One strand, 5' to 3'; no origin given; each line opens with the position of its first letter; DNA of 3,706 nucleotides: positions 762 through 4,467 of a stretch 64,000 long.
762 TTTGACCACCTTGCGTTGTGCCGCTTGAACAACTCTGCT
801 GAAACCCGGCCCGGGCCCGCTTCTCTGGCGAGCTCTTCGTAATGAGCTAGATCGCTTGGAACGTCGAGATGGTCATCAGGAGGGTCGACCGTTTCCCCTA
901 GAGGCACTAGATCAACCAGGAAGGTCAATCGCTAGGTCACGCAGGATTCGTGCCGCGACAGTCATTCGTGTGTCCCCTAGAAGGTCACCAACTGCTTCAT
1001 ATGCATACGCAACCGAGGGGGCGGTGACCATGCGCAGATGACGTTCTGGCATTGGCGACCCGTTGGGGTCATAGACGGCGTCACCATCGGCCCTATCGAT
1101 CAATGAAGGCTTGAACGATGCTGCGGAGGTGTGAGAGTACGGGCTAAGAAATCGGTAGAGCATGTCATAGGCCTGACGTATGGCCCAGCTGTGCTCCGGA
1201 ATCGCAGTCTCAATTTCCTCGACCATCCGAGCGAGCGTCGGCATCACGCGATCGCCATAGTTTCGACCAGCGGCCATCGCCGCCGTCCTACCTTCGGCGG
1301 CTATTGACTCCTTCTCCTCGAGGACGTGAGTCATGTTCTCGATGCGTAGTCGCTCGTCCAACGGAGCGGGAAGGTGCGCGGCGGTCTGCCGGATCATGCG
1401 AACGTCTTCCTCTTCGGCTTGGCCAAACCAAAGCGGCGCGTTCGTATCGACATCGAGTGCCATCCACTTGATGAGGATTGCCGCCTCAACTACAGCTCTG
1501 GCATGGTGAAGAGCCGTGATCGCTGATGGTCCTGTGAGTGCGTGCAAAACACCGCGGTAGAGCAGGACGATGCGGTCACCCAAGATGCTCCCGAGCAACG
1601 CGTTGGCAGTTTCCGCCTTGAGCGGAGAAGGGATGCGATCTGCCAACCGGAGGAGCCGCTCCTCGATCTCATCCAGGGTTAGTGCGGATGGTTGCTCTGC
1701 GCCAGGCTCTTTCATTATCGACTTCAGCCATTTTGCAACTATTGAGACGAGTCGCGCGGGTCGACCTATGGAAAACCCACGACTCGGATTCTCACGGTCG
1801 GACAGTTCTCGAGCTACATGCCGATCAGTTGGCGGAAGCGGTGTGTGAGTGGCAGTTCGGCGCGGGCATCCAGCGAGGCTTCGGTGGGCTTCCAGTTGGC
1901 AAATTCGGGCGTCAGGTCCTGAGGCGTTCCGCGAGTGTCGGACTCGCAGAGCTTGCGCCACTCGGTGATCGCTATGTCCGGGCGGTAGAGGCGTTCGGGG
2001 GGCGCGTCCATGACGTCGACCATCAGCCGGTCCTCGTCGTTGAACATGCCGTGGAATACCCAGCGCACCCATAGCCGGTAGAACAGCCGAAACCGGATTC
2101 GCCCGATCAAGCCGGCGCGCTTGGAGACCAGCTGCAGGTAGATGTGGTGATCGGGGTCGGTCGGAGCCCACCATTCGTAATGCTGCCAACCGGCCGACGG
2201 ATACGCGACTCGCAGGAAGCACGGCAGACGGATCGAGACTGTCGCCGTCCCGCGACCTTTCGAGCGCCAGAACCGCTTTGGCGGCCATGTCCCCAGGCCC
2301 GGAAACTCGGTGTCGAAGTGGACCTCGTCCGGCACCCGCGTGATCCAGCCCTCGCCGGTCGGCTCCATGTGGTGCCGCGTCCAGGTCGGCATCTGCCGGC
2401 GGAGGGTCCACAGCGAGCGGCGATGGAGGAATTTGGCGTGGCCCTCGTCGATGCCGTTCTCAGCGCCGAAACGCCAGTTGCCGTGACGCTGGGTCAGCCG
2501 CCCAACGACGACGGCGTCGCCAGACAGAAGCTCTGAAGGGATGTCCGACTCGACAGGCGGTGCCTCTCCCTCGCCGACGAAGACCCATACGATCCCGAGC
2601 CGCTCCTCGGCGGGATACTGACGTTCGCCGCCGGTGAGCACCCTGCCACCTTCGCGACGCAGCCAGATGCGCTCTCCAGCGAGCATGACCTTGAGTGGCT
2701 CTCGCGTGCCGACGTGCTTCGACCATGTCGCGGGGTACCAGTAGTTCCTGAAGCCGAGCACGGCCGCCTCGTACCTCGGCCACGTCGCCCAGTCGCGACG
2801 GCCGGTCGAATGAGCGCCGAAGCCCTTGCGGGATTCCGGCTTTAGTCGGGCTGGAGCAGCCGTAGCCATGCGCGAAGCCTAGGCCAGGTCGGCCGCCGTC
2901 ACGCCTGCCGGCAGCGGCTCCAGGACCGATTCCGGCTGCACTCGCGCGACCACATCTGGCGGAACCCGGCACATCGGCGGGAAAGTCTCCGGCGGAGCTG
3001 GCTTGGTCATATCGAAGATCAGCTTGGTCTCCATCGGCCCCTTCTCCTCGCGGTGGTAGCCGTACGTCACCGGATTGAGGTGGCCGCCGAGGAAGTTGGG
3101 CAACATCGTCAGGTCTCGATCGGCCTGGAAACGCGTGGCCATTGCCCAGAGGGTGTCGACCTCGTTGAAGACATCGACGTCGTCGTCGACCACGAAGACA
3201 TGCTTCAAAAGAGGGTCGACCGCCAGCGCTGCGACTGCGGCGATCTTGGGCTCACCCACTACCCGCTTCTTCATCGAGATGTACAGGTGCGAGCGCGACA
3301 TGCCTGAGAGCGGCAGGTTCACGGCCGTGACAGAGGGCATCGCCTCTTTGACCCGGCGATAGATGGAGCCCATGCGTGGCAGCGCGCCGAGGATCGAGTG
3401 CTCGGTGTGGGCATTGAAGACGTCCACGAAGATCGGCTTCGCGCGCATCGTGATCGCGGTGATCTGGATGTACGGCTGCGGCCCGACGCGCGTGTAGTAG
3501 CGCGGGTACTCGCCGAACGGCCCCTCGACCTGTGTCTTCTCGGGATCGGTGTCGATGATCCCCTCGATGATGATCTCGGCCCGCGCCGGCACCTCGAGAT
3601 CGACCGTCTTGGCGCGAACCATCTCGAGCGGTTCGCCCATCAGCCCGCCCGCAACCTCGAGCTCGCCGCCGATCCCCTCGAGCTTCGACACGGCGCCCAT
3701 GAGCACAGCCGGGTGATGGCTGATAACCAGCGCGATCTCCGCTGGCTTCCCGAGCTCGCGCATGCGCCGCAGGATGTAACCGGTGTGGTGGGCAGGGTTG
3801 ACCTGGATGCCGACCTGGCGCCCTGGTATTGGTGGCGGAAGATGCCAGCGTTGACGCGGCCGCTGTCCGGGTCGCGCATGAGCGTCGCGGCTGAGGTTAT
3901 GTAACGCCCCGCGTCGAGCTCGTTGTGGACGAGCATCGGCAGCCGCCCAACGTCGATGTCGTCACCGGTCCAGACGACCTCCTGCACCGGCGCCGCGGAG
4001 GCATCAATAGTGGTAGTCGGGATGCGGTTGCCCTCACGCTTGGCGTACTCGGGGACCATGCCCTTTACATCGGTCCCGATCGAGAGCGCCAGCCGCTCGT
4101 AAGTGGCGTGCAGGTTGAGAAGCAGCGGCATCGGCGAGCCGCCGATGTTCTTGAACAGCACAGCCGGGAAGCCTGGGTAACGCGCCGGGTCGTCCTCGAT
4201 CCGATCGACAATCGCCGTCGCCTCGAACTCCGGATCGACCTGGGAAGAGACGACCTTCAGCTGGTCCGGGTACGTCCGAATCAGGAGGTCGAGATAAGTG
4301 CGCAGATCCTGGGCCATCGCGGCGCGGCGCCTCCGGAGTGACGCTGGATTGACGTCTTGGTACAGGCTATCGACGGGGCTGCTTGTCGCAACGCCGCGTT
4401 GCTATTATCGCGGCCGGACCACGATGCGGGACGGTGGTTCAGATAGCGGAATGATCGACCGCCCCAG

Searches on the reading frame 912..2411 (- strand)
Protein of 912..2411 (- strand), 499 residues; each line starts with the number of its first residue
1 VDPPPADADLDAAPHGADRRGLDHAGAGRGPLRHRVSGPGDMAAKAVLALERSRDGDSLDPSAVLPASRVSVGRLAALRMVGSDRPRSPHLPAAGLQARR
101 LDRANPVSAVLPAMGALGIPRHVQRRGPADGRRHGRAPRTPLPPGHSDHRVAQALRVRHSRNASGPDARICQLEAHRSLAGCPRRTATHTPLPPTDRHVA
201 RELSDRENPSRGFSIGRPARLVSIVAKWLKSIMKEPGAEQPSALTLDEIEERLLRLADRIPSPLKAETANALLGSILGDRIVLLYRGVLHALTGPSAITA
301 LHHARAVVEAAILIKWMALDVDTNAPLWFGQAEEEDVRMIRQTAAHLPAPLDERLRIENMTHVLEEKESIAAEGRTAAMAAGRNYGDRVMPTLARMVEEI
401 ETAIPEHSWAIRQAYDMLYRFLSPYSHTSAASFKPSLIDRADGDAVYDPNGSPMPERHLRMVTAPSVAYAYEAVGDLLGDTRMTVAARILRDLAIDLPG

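Call 15: search_protein_families(library=pfam, proteins=[window:912-2411:-], max_evalue=0.001)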
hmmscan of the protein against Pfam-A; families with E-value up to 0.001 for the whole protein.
window:912-2411:- (499 aa): 1 family
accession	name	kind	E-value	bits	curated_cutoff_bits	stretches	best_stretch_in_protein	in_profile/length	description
PF18928.5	DUF5677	-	0.00012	22.6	27.1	1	280-441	10-163/166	Family of unknown function (DUF5677)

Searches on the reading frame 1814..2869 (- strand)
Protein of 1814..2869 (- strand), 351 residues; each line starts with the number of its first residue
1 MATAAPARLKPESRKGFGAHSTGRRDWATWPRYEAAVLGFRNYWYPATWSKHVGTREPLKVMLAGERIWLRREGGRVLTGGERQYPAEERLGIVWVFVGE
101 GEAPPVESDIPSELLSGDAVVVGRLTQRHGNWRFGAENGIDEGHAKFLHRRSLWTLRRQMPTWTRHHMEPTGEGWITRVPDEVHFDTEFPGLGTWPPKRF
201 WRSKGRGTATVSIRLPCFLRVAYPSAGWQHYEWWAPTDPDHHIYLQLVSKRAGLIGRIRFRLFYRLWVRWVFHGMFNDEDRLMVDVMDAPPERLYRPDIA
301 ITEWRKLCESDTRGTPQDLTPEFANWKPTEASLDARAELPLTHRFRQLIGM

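Call 15: search_protein_families(library=pfam, proteins=[window:1814-2869:-], max_evalue=0.001)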
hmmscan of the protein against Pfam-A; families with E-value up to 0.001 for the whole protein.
window:1814-2869:- (351 aa): 1 family
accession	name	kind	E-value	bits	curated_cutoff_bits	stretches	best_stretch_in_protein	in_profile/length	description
PF11723.14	Aromatic_hydrox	-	1.2e-20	74.6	24.4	2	97-161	1-64/241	Homotrimeric ring hydroxylase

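Call 46: search_protein_families(library=ncbifam, proteins=[window:1814-2869:-], max_evalue=1e-8)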
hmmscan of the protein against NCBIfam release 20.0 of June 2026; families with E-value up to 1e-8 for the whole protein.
window:1814-2869:- (351 aa): 0 families

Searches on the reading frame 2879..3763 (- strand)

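Call 15: search_protein_families(library=pfam, proteins=[window:2879-3763:-], max_evalue=0.001)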
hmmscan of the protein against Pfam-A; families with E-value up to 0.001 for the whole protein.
window:2879-3763:- (294 aa): 2 families
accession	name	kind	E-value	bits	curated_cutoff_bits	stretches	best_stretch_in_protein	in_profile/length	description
PF01977.22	UbiD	-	1.7e-32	112.7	23.3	1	4-116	90-202/206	3-octaprenyl-4-hydroxybenzoate carboxy-lyase Rift-related domain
PF20696.2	UbiD_C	-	1.7e-25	89.9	24.2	1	124-251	2-126/127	3-octaprenyl-4-hydroxybenzoate carboxy-lyase C-terminal domain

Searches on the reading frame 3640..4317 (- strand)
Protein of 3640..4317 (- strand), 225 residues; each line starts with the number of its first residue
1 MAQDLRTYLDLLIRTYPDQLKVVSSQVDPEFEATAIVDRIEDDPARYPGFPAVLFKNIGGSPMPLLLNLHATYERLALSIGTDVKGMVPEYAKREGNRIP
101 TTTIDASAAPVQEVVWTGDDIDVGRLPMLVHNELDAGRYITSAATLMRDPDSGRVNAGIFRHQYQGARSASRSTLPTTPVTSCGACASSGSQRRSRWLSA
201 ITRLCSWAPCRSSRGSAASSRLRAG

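Call 15: search_protein_families(library=pfam, proteins=[window:3640-4317:-], max_evalue=0.001)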
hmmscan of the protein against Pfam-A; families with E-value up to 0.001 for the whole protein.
window:3640-4317:- (225 aa): 2 families
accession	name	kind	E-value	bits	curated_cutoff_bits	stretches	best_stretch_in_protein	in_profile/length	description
PF20695.2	UbiD_N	-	8e-16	58.3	24.3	1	18-94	8-77/78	3-octaprenyl-4-hydroxybenzoate carboxy-lyase N-terminal domain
PF01977.22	UbiD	-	2.1e-15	56.9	23.3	1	105-170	4-70/206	3-octaprenyl-4-hydroxybenzoate carboxy-lyase Rift-related domain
